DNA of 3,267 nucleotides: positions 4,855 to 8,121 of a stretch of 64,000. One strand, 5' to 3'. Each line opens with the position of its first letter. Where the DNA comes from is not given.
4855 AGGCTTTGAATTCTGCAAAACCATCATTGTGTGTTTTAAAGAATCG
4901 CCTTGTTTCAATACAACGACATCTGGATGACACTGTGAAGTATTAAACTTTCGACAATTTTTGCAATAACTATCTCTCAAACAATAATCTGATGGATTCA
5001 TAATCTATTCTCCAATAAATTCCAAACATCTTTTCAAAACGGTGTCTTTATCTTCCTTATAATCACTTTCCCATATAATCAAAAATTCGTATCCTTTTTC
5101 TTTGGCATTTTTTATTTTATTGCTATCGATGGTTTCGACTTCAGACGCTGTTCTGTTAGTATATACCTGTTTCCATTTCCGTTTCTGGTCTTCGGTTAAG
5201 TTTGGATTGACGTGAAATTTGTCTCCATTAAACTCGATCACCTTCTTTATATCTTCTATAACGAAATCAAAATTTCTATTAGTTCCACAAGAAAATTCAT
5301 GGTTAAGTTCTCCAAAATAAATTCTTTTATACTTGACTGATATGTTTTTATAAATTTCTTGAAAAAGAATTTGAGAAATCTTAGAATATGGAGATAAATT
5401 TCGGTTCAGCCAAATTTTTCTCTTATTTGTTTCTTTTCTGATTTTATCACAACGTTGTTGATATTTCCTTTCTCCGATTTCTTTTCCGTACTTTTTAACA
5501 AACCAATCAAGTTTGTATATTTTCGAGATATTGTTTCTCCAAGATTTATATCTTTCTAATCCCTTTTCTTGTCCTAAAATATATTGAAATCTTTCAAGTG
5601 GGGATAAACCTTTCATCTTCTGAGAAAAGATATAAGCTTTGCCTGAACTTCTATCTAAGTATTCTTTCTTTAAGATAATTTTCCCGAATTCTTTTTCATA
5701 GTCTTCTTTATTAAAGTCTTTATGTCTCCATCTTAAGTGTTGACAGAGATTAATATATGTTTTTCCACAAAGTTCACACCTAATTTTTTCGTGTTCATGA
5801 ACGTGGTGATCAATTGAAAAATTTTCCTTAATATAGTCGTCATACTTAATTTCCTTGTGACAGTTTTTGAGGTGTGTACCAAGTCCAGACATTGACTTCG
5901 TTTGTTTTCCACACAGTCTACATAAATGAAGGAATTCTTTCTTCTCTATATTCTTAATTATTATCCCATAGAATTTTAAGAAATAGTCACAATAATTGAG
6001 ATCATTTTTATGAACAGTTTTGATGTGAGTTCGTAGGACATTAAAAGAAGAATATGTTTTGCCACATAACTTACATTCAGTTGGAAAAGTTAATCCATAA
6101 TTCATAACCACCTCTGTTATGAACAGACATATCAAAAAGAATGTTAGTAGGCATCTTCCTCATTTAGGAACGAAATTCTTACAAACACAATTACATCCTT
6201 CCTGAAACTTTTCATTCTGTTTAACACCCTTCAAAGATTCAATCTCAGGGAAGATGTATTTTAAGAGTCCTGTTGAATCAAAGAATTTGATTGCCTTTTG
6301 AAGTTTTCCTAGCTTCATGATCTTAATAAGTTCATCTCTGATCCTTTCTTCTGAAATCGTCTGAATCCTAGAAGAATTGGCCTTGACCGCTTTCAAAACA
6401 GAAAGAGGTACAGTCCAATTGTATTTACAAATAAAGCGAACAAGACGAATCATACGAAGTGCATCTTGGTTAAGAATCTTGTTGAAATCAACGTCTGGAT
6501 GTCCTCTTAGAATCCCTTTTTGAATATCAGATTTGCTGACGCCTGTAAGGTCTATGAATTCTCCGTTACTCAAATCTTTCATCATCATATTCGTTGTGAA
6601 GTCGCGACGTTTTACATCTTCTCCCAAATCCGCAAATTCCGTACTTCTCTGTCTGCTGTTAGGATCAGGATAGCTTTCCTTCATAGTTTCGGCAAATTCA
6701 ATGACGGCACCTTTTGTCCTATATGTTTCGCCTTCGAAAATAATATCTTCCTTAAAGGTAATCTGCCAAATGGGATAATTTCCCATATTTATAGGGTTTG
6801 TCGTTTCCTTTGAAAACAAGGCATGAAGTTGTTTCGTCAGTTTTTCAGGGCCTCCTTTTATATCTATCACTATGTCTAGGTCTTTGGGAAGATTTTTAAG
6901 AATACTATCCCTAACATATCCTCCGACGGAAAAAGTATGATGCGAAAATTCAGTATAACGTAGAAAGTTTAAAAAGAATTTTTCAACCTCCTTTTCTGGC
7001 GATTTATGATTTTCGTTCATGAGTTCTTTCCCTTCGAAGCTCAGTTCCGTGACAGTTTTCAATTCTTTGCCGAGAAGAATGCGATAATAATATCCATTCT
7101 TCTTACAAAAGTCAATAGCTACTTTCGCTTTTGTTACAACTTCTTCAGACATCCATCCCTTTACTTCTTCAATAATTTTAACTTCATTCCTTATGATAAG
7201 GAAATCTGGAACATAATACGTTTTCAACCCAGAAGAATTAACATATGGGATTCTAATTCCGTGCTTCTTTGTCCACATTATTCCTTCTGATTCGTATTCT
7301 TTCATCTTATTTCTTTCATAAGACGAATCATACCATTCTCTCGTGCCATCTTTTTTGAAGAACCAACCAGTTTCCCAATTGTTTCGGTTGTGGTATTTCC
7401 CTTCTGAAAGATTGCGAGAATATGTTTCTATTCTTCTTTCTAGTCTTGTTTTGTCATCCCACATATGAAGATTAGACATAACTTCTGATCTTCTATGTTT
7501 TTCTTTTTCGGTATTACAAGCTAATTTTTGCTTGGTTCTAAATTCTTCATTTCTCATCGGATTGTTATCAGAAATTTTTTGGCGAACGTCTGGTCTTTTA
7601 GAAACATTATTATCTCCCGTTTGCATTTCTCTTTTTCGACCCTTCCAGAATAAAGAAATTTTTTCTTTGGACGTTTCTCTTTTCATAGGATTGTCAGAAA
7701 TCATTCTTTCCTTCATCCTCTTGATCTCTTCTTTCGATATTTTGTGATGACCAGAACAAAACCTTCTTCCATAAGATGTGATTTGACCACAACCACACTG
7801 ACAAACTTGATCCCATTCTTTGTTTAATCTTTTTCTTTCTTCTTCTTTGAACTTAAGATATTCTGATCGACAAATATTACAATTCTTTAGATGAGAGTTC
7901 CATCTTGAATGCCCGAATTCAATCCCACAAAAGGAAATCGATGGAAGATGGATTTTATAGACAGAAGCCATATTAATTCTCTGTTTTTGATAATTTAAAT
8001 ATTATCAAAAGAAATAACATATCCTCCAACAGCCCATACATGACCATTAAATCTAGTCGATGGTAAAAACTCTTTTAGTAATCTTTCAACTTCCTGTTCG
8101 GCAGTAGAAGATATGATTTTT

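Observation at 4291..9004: CCA-adding enzyme locus broken up by up to four homing-endonuclease-like units, leaving a 5' stub and a split gene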

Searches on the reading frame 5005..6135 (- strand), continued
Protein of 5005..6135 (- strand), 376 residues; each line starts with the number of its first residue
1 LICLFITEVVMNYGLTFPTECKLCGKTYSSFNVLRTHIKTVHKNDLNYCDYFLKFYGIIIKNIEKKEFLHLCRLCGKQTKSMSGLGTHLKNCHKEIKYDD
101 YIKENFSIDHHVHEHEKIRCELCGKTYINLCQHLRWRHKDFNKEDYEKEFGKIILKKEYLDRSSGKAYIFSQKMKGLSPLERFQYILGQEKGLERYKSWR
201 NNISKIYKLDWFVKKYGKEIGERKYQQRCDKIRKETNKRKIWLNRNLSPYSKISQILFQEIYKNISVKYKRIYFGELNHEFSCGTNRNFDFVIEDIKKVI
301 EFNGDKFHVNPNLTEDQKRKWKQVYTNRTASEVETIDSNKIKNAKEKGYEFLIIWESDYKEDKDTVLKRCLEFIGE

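Call 47: find_related_loci(query=A4, collection=viral_contigs, flank=3000)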
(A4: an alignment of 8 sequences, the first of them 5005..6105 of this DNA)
Query A4 (366 aa) in viral_contigs; peptide patterns used: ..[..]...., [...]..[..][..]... (x = any residue, [..] = any of these).
291 stretches matched a pattern; 108 encode a relative of the query (tblastn E <= 1e-3); the best 80 are kept; 80 distinct loci.
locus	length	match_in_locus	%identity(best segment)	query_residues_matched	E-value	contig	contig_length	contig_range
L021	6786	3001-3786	37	8-366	6e-47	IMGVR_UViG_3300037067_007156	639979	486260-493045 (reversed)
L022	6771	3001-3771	38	110-364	6e-46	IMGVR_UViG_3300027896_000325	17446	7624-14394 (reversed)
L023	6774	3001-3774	36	60-364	8e-44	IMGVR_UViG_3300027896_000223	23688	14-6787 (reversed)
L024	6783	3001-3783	37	62-364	2e-43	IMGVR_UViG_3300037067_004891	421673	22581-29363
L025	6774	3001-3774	35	61-364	4e-43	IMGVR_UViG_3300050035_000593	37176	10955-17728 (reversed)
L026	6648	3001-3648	41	154-364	6e-40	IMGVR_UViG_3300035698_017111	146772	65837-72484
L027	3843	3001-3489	47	200-364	3e-36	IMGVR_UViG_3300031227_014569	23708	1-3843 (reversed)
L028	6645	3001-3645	39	141-366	1e-35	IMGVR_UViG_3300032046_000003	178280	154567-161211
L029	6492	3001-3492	43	200-366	7e-34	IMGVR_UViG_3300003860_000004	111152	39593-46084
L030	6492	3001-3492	43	200-366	7e-34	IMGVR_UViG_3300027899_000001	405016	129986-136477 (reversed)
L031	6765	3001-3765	38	110-364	1e-32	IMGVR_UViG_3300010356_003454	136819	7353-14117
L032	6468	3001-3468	44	202-360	2e-32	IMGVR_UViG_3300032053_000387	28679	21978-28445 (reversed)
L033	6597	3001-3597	38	166-364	1e-31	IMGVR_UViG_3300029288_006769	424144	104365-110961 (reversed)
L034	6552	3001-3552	39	200-366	5e-28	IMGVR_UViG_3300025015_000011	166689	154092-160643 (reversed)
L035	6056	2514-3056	35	199-366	2e-22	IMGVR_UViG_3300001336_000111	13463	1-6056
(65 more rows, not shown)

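Call 59: find_related_loci(query=A5, collection=metagenome_contigs, flank=2500)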
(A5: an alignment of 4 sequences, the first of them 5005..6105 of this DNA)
Query A5 (366 aa) in metagenome_contigs; peptide patterns used: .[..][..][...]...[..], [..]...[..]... (x = any residue, [..] = any of these).
436 stretches matched a pattern; 70 encode a relative of the query (tblastn E <= 1e-3); 70 distinct loci.
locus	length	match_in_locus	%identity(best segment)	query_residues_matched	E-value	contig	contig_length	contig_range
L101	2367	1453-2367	43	3-305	6e-77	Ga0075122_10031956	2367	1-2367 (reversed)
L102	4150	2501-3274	38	60-364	4e-52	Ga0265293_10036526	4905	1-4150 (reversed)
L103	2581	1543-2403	39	93-364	7e-51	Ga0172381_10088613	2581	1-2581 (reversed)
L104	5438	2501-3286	39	62-364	4e-48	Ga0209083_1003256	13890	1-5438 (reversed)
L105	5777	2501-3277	37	62-364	4e-48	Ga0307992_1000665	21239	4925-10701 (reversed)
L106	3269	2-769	38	64-366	9e-48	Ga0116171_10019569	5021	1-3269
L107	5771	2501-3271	38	110-364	3e-46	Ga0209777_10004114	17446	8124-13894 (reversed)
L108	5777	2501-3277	37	60-364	8e-46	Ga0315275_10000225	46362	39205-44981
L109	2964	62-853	37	11-366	4e-46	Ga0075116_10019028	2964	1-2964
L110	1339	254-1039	37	5-364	1e-47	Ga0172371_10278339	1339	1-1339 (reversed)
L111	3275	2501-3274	38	11-360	2e-45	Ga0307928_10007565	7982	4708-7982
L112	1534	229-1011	36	62-364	7e-46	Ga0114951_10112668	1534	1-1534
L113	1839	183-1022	38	5-364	3e-45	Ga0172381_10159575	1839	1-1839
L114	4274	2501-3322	39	93-364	4e-44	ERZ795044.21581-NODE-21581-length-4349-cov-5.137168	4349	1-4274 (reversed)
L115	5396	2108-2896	40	108-364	8e-44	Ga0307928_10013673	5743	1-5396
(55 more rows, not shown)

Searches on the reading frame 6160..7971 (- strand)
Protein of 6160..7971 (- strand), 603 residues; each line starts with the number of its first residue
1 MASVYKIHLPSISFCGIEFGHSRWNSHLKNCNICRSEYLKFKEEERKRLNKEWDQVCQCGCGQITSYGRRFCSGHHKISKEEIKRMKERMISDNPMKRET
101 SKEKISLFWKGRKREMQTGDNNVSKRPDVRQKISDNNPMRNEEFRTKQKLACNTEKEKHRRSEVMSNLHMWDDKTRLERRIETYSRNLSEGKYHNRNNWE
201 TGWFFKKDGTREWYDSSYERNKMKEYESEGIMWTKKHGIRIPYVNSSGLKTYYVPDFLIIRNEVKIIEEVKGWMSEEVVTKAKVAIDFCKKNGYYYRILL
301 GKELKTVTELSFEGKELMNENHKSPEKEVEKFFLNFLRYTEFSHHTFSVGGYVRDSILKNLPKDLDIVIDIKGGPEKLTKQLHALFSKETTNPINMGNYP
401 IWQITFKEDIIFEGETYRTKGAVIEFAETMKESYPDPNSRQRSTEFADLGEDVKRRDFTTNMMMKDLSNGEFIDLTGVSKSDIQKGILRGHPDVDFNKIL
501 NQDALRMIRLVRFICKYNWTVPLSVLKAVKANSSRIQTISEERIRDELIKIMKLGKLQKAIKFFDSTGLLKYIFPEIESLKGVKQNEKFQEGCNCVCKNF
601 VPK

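Call 3: search_protein_families(library=pfam, proteins=[window:6160-7971:-], max_evalue=0.1)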
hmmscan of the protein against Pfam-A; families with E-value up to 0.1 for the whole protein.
window:6160-7971:- (603 aa): 3 families
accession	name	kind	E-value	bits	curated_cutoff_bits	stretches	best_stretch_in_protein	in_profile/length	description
PF01743.26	PolyA_pol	-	8.7e-18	65.3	23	1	347-489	2-126/126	Poly A polymerase head domain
PF12627.12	PolyA_pol_RNAbd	-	1.3e-13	51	22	1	525-579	8-62/64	Probable RNA and SrmB- binding site of polymerase A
PF08722.17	Tn7_TnsA-like_N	-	5.2e-05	24.2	26.5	1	231-299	12-83/85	TnsA-like endonuclease N terminal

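Call 4: search_protein_families(library=phrogs, proteins=[window:6160-7971:-], max_evalue=0.01)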
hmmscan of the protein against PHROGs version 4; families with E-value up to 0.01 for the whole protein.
window:6160-7971:- (603 aa): 6 families
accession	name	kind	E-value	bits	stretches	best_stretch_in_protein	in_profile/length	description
phrog_2244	-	DNA, RNA and nucleotide metabolism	4e-38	132.9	1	345-593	4-226/392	tRNA nucleotidyltransferase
phrog_24229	-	DNA, RNA and nucleotide metabolism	1.3e-21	78.2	1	343-565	3-220/245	tRNA nucleotidyltransferase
phrog_15427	-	DNA, RNA and nucleotide metabolism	1.7e-10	42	1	149-309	93-258/270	endonuclease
phrog_12434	-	DNA, RNA and nucleotide metabolism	0.0015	19.1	0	112-138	105-131/292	HNH endonuclease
phrog_1614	-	DNA, RNA and nucleotide metabolism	0.0049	17.6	0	349-371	40-62/268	nucleotidyltransferase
phrog_14892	-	connector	0.0075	17.7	0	265-307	73-113/117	head closure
